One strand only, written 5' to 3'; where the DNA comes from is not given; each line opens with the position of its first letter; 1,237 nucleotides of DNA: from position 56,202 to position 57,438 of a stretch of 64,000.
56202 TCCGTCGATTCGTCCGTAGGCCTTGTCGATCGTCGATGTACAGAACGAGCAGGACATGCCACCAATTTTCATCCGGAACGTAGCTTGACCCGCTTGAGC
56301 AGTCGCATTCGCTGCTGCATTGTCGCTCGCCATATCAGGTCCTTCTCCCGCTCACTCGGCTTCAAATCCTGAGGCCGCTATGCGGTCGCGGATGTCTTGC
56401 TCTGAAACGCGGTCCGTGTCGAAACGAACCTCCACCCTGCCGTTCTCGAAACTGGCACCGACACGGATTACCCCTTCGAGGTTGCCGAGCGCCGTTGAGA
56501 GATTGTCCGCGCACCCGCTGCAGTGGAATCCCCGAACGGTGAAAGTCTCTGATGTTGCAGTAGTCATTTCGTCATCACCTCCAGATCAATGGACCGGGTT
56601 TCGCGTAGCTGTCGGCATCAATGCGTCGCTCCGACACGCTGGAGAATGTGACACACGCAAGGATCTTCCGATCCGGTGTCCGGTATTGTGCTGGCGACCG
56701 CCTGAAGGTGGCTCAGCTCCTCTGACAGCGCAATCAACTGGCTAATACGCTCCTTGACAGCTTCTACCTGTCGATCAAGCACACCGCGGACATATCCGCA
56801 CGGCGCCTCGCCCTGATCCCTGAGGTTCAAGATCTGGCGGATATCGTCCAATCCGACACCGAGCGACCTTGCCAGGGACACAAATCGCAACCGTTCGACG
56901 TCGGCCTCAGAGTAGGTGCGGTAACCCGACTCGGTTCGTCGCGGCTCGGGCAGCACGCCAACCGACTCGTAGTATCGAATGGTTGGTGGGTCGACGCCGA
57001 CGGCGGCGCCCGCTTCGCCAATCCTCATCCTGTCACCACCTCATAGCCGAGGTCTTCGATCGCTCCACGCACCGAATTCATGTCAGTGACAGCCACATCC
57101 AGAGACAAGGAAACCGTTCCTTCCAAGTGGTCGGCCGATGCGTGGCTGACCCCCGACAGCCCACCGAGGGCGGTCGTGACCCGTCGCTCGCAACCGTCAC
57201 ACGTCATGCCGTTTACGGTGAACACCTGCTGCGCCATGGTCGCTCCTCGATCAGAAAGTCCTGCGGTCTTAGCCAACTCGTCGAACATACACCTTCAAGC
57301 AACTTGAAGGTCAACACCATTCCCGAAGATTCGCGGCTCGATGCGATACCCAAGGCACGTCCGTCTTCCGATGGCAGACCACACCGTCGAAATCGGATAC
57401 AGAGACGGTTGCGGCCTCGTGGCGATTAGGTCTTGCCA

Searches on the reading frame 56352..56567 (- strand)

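Call 43: search_protein_families(library=pfam, proteins=[window:56352-56567:-], max_evalue=0.01)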
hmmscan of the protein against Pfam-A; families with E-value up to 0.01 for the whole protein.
window:56352-56567:- (71 aa): 2 families
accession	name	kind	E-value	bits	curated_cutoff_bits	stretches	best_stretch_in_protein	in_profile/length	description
PF00403.32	HMA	-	1.9e-11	44.6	24.8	1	8-69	1-62/62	Heavy-metal-associated domain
PF19803.4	DUF6286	-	0.0013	19.6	35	1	13-65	34-86/108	Family of unknown function (DUF6286)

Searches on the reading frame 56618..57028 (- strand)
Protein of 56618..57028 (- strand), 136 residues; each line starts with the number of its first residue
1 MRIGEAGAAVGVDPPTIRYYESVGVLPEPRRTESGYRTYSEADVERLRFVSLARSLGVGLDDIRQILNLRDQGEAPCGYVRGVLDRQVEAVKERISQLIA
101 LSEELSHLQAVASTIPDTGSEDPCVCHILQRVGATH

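Call 43: search_protein_families(library=pfam, proteins=[window:56618-57028:-], max_evalue=0.01)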
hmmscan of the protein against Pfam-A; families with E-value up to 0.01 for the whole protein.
window:56618-57028:- (136 aa): 3 families
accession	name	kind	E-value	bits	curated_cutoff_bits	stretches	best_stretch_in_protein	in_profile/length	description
PF13411.12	MerR_1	-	3.7e-19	69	21.6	1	1-68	1-67/69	MerR HTH family regulatory protein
PF09278.17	MerR-DNA-bind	-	6.3e-16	59.2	25.4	1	44-108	1-65/65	MerR, DNA binding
PF00376.29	MerR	-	3.4e-13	49.6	28.2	1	2-39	1-38/38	MerR family regulatory protein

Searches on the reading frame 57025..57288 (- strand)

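Call 43: search_protein_families(library=pfam, proteins=[window:57025-57288:-], max_evalue=0.01)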
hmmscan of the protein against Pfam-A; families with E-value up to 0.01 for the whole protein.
window:57025-57288:- (87 aa): 1 family
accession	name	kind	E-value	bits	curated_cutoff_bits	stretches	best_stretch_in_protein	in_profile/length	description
PF00403.32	HMA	-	2.5e-16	60.2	24.8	1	22-83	1-62/62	Heavy-metal-associated domain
